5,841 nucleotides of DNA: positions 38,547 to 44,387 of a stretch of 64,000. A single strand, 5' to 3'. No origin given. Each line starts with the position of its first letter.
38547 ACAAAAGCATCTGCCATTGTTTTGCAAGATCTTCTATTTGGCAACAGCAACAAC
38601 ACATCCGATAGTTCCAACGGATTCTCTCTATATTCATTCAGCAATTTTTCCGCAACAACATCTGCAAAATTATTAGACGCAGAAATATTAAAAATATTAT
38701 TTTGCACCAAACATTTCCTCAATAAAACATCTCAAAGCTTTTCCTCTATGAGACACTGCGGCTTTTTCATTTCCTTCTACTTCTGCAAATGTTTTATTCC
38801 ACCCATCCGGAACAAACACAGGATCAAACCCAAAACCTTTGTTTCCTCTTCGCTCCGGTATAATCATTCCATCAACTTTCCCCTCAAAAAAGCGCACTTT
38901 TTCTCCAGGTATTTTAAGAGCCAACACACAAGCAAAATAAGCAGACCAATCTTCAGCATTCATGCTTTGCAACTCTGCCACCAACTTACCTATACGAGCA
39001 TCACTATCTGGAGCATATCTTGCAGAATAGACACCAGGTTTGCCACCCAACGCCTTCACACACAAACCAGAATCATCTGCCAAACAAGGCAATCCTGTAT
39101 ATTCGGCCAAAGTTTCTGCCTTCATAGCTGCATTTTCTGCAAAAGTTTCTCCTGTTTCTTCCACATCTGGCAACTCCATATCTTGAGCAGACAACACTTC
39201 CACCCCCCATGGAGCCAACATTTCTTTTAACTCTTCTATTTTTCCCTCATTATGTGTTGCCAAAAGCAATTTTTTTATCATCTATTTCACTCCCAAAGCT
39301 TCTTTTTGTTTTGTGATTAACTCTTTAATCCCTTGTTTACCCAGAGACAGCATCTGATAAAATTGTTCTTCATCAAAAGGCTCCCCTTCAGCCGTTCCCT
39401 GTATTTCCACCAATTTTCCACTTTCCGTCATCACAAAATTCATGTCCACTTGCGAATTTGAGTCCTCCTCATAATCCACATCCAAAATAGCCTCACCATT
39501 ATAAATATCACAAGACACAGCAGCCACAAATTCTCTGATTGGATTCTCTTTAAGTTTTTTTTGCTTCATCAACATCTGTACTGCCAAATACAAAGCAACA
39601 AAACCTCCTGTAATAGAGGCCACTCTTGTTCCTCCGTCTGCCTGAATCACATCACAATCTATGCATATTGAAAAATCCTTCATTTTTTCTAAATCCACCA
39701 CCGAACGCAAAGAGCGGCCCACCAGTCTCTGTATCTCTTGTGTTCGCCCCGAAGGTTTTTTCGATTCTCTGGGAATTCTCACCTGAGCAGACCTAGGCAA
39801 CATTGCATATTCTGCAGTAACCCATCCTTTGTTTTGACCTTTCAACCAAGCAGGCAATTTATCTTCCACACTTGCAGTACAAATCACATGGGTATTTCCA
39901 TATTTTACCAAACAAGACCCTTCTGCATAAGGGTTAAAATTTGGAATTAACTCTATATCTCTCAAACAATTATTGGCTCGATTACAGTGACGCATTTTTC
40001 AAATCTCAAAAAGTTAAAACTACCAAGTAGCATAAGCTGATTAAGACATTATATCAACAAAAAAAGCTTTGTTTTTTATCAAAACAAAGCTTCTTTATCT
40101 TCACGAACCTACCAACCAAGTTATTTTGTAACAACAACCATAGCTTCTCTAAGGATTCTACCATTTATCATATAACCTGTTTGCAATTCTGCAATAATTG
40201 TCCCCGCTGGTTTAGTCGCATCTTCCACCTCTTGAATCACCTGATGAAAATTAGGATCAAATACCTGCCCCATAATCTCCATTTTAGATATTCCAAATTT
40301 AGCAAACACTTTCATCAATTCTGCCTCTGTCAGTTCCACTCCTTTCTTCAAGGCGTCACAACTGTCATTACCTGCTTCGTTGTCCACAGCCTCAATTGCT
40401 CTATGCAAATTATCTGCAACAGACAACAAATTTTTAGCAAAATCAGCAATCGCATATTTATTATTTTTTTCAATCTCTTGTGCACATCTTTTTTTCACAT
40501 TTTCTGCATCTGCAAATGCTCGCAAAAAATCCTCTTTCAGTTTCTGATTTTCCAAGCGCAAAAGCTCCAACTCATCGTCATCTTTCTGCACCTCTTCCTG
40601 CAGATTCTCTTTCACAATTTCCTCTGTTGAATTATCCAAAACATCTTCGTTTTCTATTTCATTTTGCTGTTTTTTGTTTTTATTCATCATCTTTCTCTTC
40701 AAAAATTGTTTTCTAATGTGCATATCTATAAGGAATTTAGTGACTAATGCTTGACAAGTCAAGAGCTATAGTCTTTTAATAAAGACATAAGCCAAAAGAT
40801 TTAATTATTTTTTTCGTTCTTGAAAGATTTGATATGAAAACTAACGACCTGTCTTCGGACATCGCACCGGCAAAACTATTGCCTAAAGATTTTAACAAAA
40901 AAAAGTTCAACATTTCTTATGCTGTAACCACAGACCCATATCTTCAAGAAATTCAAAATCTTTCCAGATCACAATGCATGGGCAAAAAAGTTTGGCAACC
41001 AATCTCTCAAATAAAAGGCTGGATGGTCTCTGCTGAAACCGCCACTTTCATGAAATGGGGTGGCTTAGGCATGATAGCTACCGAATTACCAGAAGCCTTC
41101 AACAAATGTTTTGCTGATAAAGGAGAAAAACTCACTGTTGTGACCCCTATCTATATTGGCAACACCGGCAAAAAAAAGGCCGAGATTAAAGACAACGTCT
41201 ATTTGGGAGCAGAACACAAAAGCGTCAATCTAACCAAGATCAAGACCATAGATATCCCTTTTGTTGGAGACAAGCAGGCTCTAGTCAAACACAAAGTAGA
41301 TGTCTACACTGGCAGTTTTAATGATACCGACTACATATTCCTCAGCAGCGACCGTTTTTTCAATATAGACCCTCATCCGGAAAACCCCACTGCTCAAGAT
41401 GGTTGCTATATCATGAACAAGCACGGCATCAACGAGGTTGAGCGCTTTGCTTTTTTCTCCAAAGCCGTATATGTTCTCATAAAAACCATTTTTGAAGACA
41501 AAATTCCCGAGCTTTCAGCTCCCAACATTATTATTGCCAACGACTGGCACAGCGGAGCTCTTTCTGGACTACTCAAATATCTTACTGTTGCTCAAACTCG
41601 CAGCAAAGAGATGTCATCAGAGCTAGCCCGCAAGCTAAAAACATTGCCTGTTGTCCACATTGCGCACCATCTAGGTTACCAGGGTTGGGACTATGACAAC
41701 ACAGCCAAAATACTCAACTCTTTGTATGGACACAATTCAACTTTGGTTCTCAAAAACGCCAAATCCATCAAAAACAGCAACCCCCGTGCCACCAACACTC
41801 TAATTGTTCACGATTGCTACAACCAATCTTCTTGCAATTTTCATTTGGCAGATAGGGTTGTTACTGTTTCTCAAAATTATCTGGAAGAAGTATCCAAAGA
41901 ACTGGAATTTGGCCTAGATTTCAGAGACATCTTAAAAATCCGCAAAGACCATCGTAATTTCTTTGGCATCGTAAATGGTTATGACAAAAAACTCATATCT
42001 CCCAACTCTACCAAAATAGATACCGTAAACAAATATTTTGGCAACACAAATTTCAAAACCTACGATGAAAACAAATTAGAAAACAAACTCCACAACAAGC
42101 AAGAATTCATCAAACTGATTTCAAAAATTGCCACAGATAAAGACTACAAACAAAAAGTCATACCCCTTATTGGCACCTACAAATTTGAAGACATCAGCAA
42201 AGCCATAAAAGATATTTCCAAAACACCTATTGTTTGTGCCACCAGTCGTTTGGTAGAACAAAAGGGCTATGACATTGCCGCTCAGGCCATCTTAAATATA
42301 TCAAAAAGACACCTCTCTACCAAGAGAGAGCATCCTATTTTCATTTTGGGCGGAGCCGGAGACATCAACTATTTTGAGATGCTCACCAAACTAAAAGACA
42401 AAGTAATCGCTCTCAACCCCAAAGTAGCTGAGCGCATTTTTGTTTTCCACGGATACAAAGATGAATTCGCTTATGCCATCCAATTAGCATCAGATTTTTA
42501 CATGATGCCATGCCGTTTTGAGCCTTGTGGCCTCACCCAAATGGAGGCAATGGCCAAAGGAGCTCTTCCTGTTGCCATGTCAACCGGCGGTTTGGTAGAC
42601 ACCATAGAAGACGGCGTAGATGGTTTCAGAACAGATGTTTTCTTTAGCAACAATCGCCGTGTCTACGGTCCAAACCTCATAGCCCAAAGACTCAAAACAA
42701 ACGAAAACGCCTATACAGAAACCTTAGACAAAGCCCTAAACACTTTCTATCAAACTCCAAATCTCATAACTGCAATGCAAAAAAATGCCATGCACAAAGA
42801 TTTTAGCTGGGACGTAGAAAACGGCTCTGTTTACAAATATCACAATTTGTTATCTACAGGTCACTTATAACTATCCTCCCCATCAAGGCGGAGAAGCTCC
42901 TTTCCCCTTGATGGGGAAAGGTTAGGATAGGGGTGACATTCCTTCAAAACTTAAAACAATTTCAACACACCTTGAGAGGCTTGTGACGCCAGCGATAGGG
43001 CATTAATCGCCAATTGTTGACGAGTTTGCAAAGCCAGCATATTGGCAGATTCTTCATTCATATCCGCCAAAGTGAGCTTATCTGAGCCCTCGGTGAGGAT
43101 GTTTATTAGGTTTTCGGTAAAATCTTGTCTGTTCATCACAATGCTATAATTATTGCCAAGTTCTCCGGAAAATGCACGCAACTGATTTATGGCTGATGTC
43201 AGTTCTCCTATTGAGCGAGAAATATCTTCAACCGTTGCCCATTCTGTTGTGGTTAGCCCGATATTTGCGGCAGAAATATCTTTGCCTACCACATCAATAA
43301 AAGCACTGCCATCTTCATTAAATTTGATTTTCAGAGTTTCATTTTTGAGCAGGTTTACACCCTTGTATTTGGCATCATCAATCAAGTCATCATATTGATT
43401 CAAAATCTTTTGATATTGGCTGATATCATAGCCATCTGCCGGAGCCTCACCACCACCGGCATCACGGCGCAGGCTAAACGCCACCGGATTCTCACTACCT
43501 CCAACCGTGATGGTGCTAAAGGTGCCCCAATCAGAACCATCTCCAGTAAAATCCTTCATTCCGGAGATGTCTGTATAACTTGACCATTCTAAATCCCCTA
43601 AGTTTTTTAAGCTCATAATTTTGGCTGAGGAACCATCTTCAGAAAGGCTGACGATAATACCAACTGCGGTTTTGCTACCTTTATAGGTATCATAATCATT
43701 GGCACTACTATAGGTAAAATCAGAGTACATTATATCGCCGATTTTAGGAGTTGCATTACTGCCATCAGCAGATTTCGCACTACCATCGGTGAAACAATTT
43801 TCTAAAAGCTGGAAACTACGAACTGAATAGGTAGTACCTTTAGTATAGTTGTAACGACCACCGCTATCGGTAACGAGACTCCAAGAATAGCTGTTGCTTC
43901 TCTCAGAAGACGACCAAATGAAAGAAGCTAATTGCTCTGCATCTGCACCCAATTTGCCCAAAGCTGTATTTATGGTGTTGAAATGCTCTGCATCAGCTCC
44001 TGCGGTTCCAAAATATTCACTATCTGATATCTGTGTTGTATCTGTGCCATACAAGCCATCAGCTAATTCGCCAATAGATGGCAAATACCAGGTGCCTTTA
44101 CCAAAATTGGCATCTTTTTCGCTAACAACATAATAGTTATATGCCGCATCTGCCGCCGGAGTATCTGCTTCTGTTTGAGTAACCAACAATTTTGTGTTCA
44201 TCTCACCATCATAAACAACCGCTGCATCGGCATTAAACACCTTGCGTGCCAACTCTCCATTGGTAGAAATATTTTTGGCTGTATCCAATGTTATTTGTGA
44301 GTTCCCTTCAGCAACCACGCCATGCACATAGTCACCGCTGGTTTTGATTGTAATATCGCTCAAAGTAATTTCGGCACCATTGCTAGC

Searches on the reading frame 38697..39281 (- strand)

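Call 4: search_protein_families(library=pfam, proteins=[window:38697-39281:-])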
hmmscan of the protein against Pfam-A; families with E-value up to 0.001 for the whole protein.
window:38697-39281:- (194 aa): 1 family
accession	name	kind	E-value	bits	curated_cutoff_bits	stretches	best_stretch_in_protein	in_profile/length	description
PF01725.21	Ham1p_like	-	1.8e-63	214.3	22.5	1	5-188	1-185/186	Ham1 family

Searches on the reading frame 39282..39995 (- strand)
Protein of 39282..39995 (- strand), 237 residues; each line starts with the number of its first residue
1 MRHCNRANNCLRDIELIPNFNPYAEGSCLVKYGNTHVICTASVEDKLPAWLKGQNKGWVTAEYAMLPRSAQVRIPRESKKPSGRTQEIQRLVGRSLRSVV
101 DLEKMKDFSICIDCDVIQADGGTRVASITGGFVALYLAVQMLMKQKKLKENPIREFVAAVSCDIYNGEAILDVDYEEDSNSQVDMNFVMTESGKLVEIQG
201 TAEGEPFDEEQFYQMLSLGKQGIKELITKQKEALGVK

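Call 4: search_protein_families(library=pfam, proteins=[window:39282-39995:-])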
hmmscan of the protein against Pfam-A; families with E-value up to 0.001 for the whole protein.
window:39282-39995:- (237 aa): 2 families
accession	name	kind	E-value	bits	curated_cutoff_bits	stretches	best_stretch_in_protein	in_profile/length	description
PF01138.27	RNase_PH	-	1.9e-27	96.7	25.5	1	11-138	2-127/130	3' exoribonuclease family, domain 1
PF03725.20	RNase_PH_C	-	3.6e-14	52.9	20.8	1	156-222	2-67/67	3' exoribonuclease family, domain 2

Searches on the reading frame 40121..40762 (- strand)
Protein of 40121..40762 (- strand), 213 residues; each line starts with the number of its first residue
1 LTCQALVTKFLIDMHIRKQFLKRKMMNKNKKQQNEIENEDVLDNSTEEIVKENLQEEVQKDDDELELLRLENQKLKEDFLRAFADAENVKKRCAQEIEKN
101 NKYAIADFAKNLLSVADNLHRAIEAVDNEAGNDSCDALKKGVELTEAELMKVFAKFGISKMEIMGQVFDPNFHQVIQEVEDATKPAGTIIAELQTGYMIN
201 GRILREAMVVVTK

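Call 4: search_protein_families(library=pfam, proteins=[window:40121-40762:-])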
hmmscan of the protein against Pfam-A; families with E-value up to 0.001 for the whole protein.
window:40121-40762:- (213 aa): 1 family
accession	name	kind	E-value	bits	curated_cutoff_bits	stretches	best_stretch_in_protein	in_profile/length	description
PF01025.24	GrpE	-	7.2e-47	159.6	25.8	1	51-213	6-165/165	GrpE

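Call 7: find_related_loci(query=window:40121-40762:-, collection=genome_contigs, flank=10000)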
Query window:40121-40762:- (213 aa) in genome_contigs; peptide patterns used: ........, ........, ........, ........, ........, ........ (x = any residue, [..] = any of these).
206 stretches matched a pattern; 112 encode a relative of the query (tblastn E <= 1e-3); the best 80 are kept; 80 distinct loci.
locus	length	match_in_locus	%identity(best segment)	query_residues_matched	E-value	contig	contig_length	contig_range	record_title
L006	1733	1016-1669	70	1-213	1e-101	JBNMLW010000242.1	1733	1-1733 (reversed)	MAG: Alphaproteobacteria bacterium isolate CM_BacCAZ1100.7 k141_245248_length_1733_cov_7.0000, whole genome shotgun sequ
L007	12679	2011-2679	67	1-213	4e-95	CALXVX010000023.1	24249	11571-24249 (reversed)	MAG: uncultured Alphaproteobacteria bacterium isolate E21__bin46 genome assembly, contig: E21__k127_4303045, whole genom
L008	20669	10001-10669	67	1-213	5e-95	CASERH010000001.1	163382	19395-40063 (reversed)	uncultured proteobacterium isolate O27_L1_392392_idba_bin.56 genome assembly, contig: O27_L1_392392_idba_bin.56.fa_scaff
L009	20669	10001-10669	67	1-213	7e-95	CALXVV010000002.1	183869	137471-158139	MAG: uncultured Alphaproteobacteria bacterium isolate E04__bin378 genome assembly, contig: E04__k127_7275156, whole geno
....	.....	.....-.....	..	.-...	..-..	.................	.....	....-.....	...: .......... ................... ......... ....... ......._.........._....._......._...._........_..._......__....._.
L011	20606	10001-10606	72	14-213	1e-89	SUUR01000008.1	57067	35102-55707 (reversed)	MAG: Alphaproteobacteria bacterium isolate SIG51 NODE_13051_length_57067_cov_3.866579, whole genome shotgun sequence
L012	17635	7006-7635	69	1-213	8e-88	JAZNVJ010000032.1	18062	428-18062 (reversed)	MAG: Alphaproteobacteria bacterium isolate T1900044790_TS20190256.MAGScoT_cleanbin_000026 SGB_2645_k141_2220089, whole g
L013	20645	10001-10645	68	1-213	1e-86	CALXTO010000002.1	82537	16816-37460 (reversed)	MAG: uncultured Alphaproteobacteria bacterium isolate BRZ_CT__bin33 genome assembly, contig: BRZ_CT__NODE_516_length_825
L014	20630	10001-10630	67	1-213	6e-85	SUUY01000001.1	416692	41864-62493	MAG: Alphaproteobacteria bacterium isolate SIG58 NODE_86_length_416692_cov_10.945617, whole genome shotgun sequence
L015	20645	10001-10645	68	1-213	8e-84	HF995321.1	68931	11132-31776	Proteobacteria bacterium CAG:495 genomic scaffold, scf147, whole genome shotgun sequence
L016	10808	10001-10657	72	1-213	1e-101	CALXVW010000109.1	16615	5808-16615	MAG: uncultured Alphaproteobacteria bacterium isolate E40__bin9 genome assembly, contig: E40__k127_2245860, whole genome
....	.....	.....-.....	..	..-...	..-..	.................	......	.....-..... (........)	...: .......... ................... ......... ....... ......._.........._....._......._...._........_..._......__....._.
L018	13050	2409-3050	66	1-213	5e-83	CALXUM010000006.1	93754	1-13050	MAG: uncultured Alphaproteobacteria bacterium isolate BRZ_CT__bin98 genome assembly, contig: BRZ_CT__NODE_413_length_937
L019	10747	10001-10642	68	1-213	2e-82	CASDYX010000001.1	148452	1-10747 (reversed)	uncultured proteobacterium isolate O18_L1_385385_idba_bin.5 genome assembly, contig: O18_L1_385385_idba_bin.5.fa_scaffol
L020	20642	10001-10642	68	1-213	4e-82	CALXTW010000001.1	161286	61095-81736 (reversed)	MAG: uncultured Alphaproteobacteria bacterium isolate BRZ_RR__bin74 genome assembly, contig: BRZ_RR__NODE_66_length_1612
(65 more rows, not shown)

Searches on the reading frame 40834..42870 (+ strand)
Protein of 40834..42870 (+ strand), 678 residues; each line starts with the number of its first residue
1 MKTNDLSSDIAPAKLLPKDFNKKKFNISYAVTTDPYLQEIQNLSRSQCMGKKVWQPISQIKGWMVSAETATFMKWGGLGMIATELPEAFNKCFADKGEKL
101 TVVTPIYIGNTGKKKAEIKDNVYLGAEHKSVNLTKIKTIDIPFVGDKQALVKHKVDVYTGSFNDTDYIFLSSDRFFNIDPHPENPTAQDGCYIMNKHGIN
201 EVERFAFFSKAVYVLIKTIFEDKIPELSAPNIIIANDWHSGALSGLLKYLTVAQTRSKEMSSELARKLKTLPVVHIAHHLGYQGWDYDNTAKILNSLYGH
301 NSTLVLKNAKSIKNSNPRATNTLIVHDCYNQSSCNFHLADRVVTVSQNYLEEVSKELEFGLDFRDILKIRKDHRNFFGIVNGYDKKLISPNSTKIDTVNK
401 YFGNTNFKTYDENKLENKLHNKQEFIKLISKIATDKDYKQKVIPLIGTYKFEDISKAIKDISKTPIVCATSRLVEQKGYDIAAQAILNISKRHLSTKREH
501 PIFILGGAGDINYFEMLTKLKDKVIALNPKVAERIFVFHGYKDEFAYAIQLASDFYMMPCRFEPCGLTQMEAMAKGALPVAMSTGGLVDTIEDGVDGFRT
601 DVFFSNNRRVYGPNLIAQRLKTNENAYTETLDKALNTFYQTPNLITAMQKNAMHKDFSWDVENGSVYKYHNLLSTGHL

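Call 4: search_protein_families(library=pfam, proteins=[window:40834-42870:+])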
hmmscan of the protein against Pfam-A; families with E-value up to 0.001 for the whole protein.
window:40834-42870:+ (678 aa): 4 families
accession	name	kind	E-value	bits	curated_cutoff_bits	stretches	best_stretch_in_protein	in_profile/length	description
PF08323.17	Glyco_transf_5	-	1.6e-26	93.9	22.7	1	63-361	3-233/239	Starch synthase catalytic domain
PF00534.26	Glycos_transf_1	-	1.8e-12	47.6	26.4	1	454-599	5-139/172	Glycosyl transferases group 1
PF13692.12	Glyco_trans_1_4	-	6.9e-12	46.3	27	1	465-598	2-122/142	Glycosyl transferases group 1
PF20706.3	GT4-conflict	-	0.00016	21.2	26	1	462-603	195-332/385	Family 4 Glycosyltransferase in conflict systems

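Call 23: find_related_loci(query=window:40834-42870:+, collection=metagenome_contigs, flank=10000)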
Query window:40834-42870:+ (678 aa) in metagenome_contigs; peptide patterns used: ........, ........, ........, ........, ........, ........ (x = any residue, [..] = any of these).
112 stretches matched a pattern; 31 encode a relative of the query (tblastn E <= 1e-3); 30 distinct loci.
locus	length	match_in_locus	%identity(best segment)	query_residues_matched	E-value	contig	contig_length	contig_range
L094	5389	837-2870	76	1-678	0e+0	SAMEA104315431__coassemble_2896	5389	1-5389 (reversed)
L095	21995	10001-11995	72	14-678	0e+0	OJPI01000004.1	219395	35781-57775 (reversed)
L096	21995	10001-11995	72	14-678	0e+0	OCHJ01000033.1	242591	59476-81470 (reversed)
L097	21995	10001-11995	72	14-678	0e+0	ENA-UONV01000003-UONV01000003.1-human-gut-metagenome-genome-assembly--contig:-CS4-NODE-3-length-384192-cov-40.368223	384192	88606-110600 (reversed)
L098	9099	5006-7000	72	14-678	0e+0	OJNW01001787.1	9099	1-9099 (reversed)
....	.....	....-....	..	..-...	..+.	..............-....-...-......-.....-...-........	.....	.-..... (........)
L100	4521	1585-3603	70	5-678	0e+0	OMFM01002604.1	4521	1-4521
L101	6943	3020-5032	69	5-678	0e+0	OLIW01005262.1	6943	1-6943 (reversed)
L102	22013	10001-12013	69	5-678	0e+0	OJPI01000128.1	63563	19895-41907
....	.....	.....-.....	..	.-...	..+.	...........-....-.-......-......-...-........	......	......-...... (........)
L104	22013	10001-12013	69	5-678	0e+0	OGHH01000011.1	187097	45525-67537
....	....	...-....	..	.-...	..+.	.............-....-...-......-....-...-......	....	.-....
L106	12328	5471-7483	69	5-678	0e+0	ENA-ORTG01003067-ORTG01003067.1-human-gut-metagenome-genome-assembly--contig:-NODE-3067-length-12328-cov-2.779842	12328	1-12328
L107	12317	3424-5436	69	5-678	0e+0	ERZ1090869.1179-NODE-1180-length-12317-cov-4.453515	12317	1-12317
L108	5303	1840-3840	68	14-678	0e+0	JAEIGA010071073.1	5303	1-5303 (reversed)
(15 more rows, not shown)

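Call 51: search_protein_families(library=ncbifam, proteins=[window:40834-42870:+], max_evalue=0.00001)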
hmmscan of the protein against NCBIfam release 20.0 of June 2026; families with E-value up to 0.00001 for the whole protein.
window:40834-42870:+ (678 aa): 15 families
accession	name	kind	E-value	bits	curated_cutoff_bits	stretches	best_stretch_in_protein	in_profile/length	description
TIGR02095.1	glgA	subfamily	1.3e-63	215.3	328.45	2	462-662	292-466/477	glycogen/starch synthase, ADP-glucose type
NF001899.0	PRK00654.1-2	equivalog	2.7e-48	164.6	459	2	460-665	287-467/478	glycogen synthase GlgA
NF001898.0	PRK00654.1-1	equivalog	3e-46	158.1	603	2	462-665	291-467/477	glycogen synthase GlgA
NF001903.0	PRK00654.2-2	equivalog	2.4e-43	148.5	616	2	462-671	294-473/482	glycogen synthase GlgA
NF001905.0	PRK00654.2-4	subfamily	5.6e-40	137.3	560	1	154-663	72-476/489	glycogen synthase GlgA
NF001901.0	PRK00654.1-5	equivalog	4.3e-39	134.3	649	1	461-672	313-487/502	glycogen synthase GlgA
NF001900.0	PRK00654.1-3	equivalog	1.2e-33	116.3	509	1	466-662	274-443/481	glycogen synthase GlgA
NF010699.0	PRK14099.1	equivalog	3e-30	105.2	762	1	463-664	294-470/485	glycogen synthase GlgA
NF001906.0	PRK00654.2-5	equivalog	7.7e-29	100.9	870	1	452-661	292-471/485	glycogen synthase GlgA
NF001902.0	PRK00654.2-1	equivalog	6.7e-28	97.5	845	2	458-662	294-478/492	glycogen synthase GlgA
NF001904.0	PRK00654.2-3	equivalog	2.6e-27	95.7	577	1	462-604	292-420/475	glycogen synthase GlgA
NF010698.0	PRK14098.1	equivalog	3.4e-22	78.8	754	1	503-671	339-481/489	starch synthase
TIGR03999.1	thiol_BshA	equivalog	3.7e-09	36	273.7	1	532-606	254-326/375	N-acetyl-alpha-D-glucosaminyl L-malate synthase BshA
TIGR02149.1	glgA_Coryne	subfamily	6.2e-08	32.2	302.4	1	464-661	204-378/391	glycogen synthase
NF041876.1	EPS_EpsE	equivalog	9.1e-06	25.2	400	0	467-598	217-341/389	exopolysaccharide biosynthesis GT4 family glycosyltransferase EpsE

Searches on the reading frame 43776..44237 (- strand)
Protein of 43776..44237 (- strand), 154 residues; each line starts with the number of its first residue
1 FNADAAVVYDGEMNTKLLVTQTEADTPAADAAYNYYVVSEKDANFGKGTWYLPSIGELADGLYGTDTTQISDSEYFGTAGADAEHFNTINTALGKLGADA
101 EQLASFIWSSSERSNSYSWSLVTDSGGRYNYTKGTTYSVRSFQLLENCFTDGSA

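Call 102: predict_structure(alignment_id=A4)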
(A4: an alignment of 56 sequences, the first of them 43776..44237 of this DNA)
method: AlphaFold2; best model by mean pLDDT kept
length: 154 residues; sequences in the alignment: 56
mean_pLDDT: 78.0   pTM: 0.75
mean pLDDT of the five models: 78.0, 76.0, 75.9, 75.5, 75.5
residues with pLDDT >= 90: 33; 70-90: 83; 50-70: 24; < 50: 14
segments of 3 or more residues with pLDDT < 50: 1-3, 146-154
pLDDT, mean of each block of 10 residues (from residue 1): 67 88 77 70 59 91 90 84 89 76 82 86 92 80 54 40
secondary structure, 60 per line:
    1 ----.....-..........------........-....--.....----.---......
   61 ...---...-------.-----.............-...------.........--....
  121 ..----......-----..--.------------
elements in order: H5-9 H11-20 H27-34 E36-39 E42-46 H55-63 H83-95 E106-114 E117-122 E127-132
